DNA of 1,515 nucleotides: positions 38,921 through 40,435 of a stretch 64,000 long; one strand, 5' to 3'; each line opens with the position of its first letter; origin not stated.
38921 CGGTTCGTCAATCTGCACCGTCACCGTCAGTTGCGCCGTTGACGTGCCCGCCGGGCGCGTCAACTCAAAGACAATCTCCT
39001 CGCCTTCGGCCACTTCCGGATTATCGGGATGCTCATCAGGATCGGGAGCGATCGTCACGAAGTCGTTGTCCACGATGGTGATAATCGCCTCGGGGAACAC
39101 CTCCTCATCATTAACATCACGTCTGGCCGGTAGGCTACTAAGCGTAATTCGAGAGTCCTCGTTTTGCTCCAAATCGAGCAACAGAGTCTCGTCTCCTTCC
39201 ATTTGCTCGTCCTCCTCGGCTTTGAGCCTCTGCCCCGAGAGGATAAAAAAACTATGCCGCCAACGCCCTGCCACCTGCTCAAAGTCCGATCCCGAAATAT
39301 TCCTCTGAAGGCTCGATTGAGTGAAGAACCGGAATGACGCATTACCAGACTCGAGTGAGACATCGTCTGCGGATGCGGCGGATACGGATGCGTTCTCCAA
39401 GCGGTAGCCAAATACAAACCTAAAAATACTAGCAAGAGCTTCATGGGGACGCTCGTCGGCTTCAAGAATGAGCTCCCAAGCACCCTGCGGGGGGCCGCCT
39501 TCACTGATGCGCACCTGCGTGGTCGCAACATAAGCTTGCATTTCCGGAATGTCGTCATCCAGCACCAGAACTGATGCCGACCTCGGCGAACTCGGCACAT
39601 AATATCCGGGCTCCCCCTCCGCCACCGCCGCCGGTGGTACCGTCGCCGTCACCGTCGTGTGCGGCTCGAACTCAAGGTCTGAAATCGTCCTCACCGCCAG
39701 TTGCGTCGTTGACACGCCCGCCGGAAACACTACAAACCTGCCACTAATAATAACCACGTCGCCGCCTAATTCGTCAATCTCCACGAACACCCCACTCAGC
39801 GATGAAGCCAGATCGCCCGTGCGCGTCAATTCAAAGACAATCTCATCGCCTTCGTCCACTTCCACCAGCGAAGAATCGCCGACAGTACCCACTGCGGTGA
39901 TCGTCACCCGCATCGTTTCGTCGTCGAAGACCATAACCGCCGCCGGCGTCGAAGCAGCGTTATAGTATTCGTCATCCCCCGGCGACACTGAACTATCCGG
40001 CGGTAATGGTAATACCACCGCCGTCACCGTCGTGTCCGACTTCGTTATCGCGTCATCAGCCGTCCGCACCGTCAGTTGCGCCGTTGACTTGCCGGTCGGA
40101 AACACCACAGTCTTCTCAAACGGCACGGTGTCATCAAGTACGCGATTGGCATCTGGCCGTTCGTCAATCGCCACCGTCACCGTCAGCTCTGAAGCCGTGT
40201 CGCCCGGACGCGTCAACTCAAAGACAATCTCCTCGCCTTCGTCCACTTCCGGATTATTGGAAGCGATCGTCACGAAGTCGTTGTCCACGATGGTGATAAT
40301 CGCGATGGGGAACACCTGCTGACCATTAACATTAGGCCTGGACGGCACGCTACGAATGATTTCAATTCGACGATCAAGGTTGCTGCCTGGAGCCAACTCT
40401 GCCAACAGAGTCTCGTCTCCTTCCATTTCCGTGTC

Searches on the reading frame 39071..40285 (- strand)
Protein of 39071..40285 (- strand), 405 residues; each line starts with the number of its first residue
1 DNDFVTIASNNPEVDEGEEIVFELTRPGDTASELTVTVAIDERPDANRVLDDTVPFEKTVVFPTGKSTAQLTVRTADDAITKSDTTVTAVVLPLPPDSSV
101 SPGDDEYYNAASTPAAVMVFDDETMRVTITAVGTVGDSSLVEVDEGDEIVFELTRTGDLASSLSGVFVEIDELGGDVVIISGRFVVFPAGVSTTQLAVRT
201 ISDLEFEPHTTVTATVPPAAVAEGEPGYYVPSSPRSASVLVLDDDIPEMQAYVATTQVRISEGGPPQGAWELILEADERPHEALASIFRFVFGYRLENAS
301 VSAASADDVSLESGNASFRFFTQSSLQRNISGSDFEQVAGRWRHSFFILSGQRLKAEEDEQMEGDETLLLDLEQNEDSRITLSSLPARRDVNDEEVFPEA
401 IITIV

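Call 12: search_protein_families(library=pfam, proteins=[window:39071-40285:-], max_evalue=0.1)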
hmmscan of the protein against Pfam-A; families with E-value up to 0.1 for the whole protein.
window:39071-40285:- (405 aa): 2 families
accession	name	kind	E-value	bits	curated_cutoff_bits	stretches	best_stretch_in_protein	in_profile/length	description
PF03160.20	Calx-beta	-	0.00082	19.8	27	0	15-90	18-93/119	Calx-beta domain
PF17638.7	UL42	-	0.03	14.8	25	0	75-136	18-77/125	HCMV UL42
